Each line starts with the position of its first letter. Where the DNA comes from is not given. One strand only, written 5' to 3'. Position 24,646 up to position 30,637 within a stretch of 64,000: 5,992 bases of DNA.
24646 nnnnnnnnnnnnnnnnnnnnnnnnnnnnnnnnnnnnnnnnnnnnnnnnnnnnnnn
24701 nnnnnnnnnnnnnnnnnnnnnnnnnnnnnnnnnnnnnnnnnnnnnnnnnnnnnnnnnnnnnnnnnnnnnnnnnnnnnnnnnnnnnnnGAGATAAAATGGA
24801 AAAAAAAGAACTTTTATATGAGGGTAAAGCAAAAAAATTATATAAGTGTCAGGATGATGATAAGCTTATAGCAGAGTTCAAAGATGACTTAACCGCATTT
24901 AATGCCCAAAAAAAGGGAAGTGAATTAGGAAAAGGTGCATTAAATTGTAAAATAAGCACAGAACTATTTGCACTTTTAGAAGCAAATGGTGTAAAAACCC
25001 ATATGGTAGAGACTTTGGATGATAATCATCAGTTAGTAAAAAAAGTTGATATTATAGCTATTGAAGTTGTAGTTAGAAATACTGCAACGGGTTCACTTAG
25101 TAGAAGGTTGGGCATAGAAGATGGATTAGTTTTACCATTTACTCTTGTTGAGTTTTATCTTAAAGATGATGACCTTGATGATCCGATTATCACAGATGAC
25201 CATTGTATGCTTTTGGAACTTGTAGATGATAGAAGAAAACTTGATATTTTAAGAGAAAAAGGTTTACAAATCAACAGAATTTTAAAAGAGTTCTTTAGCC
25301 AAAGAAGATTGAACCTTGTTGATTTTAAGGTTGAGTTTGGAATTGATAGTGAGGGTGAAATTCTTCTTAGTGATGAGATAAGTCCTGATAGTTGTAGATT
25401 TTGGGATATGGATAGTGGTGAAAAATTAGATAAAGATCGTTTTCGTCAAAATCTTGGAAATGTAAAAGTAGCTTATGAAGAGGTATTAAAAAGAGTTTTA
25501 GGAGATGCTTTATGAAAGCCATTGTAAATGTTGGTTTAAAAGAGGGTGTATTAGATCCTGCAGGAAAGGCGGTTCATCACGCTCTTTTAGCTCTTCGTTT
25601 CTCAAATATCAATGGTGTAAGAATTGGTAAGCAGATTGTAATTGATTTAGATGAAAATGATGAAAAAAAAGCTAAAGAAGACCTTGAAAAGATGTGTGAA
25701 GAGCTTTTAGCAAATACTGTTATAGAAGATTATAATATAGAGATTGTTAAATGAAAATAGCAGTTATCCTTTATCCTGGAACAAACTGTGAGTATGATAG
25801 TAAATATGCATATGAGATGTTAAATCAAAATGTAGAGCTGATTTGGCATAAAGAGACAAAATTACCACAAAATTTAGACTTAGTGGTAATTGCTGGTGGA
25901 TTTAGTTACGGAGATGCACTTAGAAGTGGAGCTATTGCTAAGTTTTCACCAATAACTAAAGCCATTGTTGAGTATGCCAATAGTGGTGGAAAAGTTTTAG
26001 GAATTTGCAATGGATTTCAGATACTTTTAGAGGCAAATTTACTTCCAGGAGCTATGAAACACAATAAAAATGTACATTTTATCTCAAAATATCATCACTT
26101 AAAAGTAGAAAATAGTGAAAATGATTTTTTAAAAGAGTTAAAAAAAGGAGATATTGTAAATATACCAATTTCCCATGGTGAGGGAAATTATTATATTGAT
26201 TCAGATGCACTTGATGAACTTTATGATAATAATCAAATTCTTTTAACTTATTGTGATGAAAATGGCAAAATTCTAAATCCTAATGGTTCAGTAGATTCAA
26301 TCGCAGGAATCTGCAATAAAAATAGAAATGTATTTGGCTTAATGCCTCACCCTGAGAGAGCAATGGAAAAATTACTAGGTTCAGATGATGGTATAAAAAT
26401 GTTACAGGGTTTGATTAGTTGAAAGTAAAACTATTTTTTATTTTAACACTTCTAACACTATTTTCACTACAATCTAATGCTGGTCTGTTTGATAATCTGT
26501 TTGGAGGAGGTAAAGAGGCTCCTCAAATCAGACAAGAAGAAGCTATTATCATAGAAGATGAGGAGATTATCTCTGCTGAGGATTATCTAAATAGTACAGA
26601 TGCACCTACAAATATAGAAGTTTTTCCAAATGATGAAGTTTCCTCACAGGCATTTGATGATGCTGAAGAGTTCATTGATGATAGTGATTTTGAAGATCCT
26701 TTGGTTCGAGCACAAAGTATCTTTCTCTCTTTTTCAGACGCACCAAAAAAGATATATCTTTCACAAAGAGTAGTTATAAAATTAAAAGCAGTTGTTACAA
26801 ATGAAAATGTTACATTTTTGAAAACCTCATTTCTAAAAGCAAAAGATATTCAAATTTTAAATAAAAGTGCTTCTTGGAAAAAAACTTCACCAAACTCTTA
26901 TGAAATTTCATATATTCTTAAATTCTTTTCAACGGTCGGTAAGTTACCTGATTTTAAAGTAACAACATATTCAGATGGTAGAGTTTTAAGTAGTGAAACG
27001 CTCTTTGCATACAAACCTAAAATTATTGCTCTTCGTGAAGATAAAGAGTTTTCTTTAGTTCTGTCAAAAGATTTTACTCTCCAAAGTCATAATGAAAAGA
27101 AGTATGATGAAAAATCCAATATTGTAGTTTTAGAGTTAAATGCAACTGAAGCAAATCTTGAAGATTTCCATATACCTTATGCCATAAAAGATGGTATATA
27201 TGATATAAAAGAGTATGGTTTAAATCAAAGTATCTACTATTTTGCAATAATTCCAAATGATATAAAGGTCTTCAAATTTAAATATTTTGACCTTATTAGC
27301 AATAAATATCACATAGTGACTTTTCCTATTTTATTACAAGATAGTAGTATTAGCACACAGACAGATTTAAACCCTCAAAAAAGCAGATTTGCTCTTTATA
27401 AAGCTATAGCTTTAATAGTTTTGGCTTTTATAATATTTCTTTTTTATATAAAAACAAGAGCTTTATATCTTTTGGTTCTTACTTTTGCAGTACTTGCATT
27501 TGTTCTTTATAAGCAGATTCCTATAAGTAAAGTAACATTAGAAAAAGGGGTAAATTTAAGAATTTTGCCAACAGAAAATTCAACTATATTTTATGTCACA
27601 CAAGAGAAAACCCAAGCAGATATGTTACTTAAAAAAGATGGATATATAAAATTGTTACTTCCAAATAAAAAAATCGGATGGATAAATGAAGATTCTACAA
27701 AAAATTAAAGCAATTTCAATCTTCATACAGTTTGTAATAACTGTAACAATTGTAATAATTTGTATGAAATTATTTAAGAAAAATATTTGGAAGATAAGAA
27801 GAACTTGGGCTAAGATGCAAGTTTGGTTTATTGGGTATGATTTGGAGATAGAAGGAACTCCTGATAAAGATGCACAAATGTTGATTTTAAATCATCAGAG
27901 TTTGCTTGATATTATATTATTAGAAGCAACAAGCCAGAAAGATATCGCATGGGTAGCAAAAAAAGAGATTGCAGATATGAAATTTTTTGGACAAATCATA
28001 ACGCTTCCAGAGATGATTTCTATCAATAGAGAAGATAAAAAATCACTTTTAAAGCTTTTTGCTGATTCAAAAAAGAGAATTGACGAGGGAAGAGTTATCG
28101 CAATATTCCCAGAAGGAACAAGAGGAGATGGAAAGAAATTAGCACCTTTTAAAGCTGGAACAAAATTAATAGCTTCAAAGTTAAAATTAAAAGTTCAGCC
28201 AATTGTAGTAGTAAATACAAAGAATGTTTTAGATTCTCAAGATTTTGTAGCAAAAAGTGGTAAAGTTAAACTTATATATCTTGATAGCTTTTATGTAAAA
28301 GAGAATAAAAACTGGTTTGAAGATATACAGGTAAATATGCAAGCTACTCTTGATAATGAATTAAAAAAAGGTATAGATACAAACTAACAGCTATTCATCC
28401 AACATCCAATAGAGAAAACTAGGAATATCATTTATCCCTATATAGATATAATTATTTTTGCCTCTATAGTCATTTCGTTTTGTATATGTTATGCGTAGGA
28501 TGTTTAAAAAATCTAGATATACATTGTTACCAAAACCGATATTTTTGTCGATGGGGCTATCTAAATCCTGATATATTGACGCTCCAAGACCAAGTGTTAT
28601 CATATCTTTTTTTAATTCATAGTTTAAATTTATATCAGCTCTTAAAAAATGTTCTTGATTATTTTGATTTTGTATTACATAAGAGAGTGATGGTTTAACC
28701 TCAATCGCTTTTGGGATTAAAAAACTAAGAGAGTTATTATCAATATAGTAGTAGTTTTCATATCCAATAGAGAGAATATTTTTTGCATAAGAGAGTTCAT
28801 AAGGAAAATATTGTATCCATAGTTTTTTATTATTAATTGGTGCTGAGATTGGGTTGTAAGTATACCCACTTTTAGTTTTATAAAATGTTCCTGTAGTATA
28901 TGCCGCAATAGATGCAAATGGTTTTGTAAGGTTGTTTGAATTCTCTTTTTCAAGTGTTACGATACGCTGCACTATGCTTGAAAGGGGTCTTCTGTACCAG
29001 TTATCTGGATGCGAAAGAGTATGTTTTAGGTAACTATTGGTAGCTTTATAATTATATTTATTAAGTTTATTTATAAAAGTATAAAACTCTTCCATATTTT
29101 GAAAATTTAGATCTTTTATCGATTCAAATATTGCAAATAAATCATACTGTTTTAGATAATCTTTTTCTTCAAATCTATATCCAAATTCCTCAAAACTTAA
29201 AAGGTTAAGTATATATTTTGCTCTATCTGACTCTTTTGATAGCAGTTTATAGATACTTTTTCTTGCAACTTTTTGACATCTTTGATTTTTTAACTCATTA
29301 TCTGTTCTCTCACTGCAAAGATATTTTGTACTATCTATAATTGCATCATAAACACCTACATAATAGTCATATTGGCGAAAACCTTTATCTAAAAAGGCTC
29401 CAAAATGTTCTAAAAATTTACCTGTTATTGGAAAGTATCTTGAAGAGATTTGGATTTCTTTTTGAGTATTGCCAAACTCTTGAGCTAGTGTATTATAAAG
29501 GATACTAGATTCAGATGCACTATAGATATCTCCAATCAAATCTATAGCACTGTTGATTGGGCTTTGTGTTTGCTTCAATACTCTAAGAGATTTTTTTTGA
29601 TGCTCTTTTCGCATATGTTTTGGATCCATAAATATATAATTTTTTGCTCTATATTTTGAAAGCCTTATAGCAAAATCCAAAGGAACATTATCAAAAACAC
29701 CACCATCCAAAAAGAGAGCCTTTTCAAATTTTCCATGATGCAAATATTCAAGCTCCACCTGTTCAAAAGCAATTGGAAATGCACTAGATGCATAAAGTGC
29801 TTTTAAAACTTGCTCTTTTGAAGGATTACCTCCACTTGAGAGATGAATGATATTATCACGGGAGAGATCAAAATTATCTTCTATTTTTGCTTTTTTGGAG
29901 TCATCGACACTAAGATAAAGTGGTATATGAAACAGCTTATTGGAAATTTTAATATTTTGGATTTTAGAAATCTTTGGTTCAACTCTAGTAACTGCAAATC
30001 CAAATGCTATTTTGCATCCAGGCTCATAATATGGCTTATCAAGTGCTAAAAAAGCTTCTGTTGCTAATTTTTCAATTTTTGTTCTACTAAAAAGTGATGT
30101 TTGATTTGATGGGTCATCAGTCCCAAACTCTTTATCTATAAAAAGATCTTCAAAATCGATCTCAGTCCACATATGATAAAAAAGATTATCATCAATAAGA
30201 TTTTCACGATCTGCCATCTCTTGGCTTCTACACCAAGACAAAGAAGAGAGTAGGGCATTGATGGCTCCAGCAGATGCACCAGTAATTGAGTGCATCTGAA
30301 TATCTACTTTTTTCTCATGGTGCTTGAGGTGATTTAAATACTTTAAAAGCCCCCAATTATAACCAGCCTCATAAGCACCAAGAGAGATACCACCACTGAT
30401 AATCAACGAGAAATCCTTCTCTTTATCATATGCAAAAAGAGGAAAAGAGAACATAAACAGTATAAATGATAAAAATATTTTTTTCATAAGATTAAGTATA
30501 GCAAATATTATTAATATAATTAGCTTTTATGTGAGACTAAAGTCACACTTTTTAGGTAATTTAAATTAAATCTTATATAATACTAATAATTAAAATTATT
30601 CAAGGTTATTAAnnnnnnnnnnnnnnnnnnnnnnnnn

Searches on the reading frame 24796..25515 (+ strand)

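Call 60: search_protein_families(library=pfam, proteins=[window:24796-25515:+], max_evalue=0.00001)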
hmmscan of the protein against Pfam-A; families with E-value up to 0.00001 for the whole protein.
window:24796-25515:+ (239 aa): 1 family
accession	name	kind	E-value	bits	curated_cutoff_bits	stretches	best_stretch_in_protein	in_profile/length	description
PF01259.24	SAICAR_synt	-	4.5e-82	275.7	20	1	6-233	1-232/233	SAICAR synthetase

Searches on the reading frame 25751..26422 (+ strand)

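Call 60: search_protein_families(library=pfam, proteins=[window:25751-26422:+], max_evalue=0.00001)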
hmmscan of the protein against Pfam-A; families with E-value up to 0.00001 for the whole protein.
window:25751-26422:+ (223 aa): 3 families
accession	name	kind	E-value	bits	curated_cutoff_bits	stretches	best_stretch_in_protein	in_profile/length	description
PF13507.12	GATase_5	-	1e-41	143.2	27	1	2-208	3-233/260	CobB/CobQ-like glutamine amidotransferase domain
PF07685.20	GATase_3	-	1e-09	38.7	27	1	3-94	2-90/196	CobB/CobQ-like glutamine amidotransferase domain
PF00117.34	GATase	-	9.3e-06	25.9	22.8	0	24-204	20-174/190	Glutamine amidotransferase class-I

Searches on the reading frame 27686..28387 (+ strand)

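Call 60: search_protein_families(library=pfam, proteins=[window:27686-28387:+], max_evalue=0.00001)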
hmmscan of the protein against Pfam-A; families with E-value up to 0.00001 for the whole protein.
window:27686-28387:+ (233 aa): 1 family
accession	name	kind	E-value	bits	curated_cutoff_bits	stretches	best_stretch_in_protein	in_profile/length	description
PF01553.26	Acyltransferase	-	1.1e-22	80.8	23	1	58-175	10-131/132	Acyltransferase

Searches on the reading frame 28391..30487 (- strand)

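Call 60: search_protein_families(library=pfam, proteins=[window:28391-30487:-], max_evalue=0.00001)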
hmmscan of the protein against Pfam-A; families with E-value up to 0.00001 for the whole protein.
window:28391-30487:- (698 aa): 1 family
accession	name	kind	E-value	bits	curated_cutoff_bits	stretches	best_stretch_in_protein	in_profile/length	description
PF01734.28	Patatin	-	3.2e-22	80.1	27.7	1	28-274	1-191/191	Patatin-like phospholipase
